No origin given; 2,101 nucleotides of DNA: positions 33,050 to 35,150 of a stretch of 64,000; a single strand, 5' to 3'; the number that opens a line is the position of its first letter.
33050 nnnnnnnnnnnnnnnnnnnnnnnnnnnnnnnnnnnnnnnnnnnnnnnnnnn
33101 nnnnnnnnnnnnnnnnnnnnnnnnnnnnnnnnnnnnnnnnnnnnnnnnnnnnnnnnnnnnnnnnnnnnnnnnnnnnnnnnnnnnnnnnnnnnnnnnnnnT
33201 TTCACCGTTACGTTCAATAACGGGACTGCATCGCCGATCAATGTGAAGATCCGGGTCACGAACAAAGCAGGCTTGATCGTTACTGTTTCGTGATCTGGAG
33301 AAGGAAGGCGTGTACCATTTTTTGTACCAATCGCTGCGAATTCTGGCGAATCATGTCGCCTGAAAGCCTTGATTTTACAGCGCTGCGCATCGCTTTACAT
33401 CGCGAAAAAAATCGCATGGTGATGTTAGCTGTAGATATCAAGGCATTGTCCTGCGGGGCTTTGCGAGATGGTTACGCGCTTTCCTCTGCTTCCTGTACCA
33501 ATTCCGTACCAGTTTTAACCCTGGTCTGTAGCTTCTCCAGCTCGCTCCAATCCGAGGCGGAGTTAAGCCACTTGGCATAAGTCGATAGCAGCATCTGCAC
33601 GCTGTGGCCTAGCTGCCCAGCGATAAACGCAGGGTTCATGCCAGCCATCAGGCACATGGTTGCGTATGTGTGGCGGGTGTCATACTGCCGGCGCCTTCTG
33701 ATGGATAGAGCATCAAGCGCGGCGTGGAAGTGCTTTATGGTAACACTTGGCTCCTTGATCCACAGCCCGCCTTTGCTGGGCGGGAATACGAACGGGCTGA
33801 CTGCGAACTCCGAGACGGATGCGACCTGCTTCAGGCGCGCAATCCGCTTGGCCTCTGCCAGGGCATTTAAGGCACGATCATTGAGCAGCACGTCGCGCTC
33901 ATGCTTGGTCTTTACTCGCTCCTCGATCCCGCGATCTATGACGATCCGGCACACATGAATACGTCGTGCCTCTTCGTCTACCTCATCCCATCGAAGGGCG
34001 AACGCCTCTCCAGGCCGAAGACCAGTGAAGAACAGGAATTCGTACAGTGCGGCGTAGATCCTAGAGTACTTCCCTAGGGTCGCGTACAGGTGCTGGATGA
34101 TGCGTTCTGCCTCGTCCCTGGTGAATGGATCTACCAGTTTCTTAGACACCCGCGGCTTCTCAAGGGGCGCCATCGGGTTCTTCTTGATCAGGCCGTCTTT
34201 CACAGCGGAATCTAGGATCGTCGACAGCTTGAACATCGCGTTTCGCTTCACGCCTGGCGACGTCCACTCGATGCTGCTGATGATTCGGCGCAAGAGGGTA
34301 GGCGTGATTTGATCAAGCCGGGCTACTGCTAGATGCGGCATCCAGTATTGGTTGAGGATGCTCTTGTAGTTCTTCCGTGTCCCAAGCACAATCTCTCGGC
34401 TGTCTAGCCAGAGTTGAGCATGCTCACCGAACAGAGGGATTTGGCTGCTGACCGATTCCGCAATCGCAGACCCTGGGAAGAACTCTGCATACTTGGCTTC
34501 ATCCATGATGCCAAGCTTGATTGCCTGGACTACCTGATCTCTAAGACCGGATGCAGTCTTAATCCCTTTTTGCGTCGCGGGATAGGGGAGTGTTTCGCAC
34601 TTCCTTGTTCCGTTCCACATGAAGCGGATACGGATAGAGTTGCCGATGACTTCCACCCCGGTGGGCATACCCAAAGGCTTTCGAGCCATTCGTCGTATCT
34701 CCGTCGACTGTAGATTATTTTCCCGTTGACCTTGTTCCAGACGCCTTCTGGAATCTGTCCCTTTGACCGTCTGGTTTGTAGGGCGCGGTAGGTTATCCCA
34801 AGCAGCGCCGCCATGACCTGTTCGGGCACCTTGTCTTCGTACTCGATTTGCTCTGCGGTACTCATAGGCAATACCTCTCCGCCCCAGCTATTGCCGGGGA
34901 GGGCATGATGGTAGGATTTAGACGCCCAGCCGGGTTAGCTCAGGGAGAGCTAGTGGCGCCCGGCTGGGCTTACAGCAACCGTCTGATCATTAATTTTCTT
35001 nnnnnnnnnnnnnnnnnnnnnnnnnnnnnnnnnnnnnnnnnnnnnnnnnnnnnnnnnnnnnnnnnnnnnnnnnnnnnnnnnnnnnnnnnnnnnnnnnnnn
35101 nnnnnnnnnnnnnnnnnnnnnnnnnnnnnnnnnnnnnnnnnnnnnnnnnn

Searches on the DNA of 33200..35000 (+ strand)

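Call 9: search_dna_similar(query=window:33200-35000:+, collection=phages, mode=near, max_rows=25)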
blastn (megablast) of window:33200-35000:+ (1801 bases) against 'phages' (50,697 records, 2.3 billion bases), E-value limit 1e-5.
Records with a match: 47; places in all: 48; records where one place covers at least 80% of the query: 14.
Best place of each record, by identity: >=99% 2; 95-99% 23; 90-95% 11; 80-90% 11.
By first word of the organism name: Pseudomonas 47.
By host as written in the record: Pseudomonas aeruginosa 24; Pseudomonas aeruginosa PA14 7; - 5; Pseudomonas aeruginosa ST773 (NDM-1-producing) 2; Pseudomonas aeruginosa YMC11/02/R656 2; Pseudomonas sp. 2; Pseudomonas aeruginosa YMC/01/01/P52 1; Pseudomonas aeruginosa WH-SGI-V-07651 1; and 3 more.
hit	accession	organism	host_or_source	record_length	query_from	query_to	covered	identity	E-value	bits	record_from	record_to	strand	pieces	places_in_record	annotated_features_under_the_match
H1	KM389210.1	Pseudomonas phage DO4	-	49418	112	1774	92%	96.9%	0e+0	2782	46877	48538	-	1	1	record has no annotation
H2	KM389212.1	Pseudomonas phage JBD88b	-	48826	112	1774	92%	96.9%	0e+0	2782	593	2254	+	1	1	record has no annotation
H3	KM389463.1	Pseudomonas phage JBD94b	-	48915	112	1774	92%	96.9%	0e+0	2782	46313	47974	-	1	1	record has no annotation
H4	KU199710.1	Pseudomonas phage JBD44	Pseudomonas aeruginosa PA14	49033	112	1774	92%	96.9%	0e+0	2782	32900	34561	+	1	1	putative integrase | hypothetical protein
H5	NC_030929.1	Pseudomonas phage JBD44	Pseudomonas aeruginosa PA14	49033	112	1774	92%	96.9%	0e+0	2782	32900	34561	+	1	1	site-specific integrase | DUF2591 family protein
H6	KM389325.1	Pseudomonas phage F_ET2439sp/ET602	-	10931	112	1774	92%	96.8%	0e+0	2776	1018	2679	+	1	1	record has no annotation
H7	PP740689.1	Pseudomonas phage vB_Pae_SG_WM_Sew_P27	Pseudomonas aeruginosa PA14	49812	112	1774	92%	96.7%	0e+0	2765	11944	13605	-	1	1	hypothetical protein (x3)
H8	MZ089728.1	Pseudomonas phage PSA04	wastewater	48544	112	1774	92%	96.3%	0e+0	2732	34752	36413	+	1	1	integrase | hypothetical protein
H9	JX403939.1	Pseudomonas phage YMC/01/01/P52_PAE_BP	Pseudomonas aeruginosa YMC/01/01/P52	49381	112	1774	92%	96.0%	0e+0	2704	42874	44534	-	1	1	hypothetical protein (x2)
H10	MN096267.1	Pseudomonas phage vB_PaS_IME307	Pseudomonas aeruginosa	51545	112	1774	92%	93.7%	0e+0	2488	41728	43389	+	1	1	putative integrase | hypothetical protein (x2)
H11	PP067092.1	Pseudomonas phage PAShipCat1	Pseudomonas aeruginosa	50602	112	1774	92%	93.1%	0e+0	2433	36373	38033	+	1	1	hypothetical protein (x2)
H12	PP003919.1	Pseudomonas phage vB_Pae_U7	Pseudomonas aeruginosa ST773 ...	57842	273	1773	83%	96.4%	0e+0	2471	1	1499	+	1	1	integrase | hypothetical protein (x2)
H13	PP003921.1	Pseudomonas phage vB_Pae_U9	Pseudomonas aeruginosa ST773 ...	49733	273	1773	83%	96.4%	0e+0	2471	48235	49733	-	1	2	integrase | hypothetical protein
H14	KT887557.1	Pseudomonas phage phi1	Pseudomonas aeruginosa WH-SGI-V-07651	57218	242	1771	85%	92.4%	0e+0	2183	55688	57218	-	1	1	site-specific recombinase | hypothetical protein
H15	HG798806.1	Pseudomonas phage vB_PaeP_Tr60_Ab31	Pseudomonas aeruginosa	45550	1664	1769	6%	100.0%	2e-47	196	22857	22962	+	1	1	Hypothetical protein (x2)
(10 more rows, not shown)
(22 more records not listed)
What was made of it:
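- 33294..33471 (-): Internal attP-like junction (P-O-P') between the tandem elements. P arm 33294-33413, with GTACCA at 33312 and 33324. Identity block 33414-33423. Surrogate codons 33424-33441. Leader 33442-33471. Homology to the JBD44 attP starts at 33311 (call 9).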

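Call 13: get_annotated_region(hit=H5, flank=1500)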
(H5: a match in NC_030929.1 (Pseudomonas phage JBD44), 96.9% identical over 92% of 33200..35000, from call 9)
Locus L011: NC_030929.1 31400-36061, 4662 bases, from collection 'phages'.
description: Pseudomonas phage JBD44, complete genome.
organism: Pseudomonas phage JBD44 (NCBI taxid 1777052)
taxonomy: Viruses; Duplodnaviria; Heunggongvirae; Uroviricota; Caudoviricetes
host: Pseudomonas aeruginosa PA14; source: -; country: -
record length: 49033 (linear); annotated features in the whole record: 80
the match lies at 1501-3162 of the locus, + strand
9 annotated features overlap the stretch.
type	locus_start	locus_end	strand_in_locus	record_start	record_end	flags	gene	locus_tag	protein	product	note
CDS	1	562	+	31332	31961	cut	-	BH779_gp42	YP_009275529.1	endolysin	gp42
CDS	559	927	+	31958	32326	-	-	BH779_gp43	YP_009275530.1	hypothetical protein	gp43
CDS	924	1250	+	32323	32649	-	-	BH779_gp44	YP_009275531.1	hypothetical protein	gp44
CDS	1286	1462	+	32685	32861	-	-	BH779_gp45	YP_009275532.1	hypothetical protein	gp45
CDS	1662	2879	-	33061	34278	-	-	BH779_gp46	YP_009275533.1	site-specific integrase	gp46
CDS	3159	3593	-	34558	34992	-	-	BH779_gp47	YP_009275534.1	DUF2591 family protein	gp47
CDS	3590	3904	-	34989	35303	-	-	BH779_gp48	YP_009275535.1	hypothetical protein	gp48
CDS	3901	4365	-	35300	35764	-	-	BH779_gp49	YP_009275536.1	hypothetical protein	gp49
CDS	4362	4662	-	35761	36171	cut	-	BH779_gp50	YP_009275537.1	hypothetical protein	gp50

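Call 15: get_annotated_region(hit=H10, flank=300)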
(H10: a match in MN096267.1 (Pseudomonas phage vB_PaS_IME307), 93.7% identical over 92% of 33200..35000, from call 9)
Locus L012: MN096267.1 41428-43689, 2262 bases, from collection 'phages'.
description: Pseudomonas phage vB_PaS_IME307, complete genome.
organism: Pseudomonas phage vB_PaS_IME307 (NCBI taxid 2591408)
taxonomy: Viruses; Duplodnaviria; Heunggongvirae; Uroviricota; Caudoviricetes; Detrevirus
host: Pseudomonas aeruginosa; source: -; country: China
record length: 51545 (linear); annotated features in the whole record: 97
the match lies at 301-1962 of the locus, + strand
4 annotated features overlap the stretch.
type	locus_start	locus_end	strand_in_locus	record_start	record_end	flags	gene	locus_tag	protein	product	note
CDS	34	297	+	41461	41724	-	-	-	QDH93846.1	hypothetical protein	-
CDS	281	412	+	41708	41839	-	-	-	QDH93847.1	hypothetical protein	-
CDS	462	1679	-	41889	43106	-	-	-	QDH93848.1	putative integrase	-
CDS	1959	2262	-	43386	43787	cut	-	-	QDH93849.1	hypothetical protein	-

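Call 16: get_annotated_region(hit=H11, flank=300)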
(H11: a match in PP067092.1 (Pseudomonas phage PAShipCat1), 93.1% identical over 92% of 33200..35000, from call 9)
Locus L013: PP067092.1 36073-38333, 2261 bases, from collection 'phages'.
description: Pseudomonas phage PAShipCat1, complete genome.
organism: Pseudomonas phage PAShipCat1 (NCBI taxid 3116924)
taxonomy: Viruses; Duplodnaviria; Heunggongvirae; Uroviricota; Caudoviricetes
host: Pseudomonas aeruginosa; source: -; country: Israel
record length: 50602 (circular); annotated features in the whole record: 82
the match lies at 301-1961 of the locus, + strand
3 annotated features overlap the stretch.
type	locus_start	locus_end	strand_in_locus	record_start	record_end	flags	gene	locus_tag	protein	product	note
CDS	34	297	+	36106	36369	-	-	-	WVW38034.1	hypothetical protein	-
CDS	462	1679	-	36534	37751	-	-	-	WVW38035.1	hypothetical protein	-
CDS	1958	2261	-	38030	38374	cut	-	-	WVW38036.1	hypothetical protein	-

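Call 17: get_annotated_region(hit=H14, flank=300)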
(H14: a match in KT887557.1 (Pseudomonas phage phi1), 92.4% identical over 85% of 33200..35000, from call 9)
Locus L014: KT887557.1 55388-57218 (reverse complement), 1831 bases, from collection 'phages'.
description: Pseudomonas phage phi1, complete genome.
organism: Pseudomonas phage phi1 (NCBI taxid 1754216)
taxonomy: Viruses; Duplodnaviria; Heunggongvirae; Uroviricota; Caudoviricetes; Detrevirus
host: Pseudomonas aeruginosa WH-SGI-V-07651; source: hospital; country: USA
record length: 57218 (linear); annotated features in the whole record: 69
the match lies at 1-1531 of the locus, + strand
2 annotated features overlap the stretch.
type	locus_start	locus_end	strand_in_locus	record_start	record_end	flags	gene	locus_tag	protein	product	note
CDS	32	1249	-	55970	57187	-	-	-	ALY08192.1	site-specific recombinase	phage integrase family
CDS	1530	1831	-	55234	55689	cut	-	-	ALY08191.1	hypothetical protein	-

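Call 18: get_annotated_region(hit=H9, flank=300)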
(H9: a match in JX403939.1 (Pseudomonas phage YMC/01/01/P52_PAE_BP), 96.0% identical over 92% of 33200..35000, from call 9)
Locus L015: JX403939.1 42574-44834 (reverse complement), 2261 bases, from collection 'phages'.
description: Pseudomonas phage YMC/01/01/P52_PAE_BP, complete genome.
organism: Pseudomonas phage YMC/01/01/P52_PAE_BP (NCBI taxid 1191380)
taxonomy: Viruses; Duplodnaviria; Heunggongvirae; Uroviricota; Caudoviricetes
host: Pseudomonas aeruginosa YMC/01/01/P52; source: isolate from sewage sample from a university hospital; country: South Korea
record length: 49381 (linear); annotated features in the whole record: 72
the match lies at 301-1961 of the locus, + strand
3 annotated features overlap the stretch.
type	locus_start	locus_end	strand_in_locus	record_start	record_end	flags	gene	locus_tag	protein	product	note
CDS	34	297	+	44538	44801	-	-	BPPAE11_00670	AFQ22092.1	hypothetical protein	-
CDS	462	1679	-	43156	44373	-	-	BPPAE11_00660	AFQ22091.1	hypothetical protein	-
CDS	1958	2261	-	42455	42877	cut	-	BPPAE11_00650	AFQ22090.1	hypothetical protein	-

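Call 19: get_annotated_region(hit=H12, flank=300)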
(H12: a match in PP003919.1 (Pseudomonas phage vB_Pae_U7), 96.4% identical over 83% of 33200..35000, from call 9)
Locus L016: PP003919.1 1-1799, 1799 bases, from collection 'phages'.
description: Pseudomonas phage vB_Pae_U7, complete genome.
organism: Pseudomonas phage vB_Pae_U7 (NCBI taxid 3126751)
taxonomy: Viruses
host: Pseudomonas aeruginosa ST773 (NDM-1-producing); source: infection or colonization; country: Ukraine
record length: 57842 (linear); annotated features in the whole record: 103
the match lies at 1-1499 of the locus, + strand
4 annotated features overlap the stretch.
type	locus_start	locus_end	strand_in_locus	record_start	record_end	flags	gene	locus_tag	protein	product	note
CDS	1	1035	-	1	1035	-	-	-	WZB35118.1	integrase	-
CDS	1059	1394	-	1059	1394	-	-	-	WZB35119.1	hypothetical protein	-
CDS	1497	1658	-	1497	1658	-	-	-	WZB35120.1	hypothetical protein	-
CDS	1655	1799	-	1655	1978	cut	-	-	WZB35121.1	hypothetical protein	-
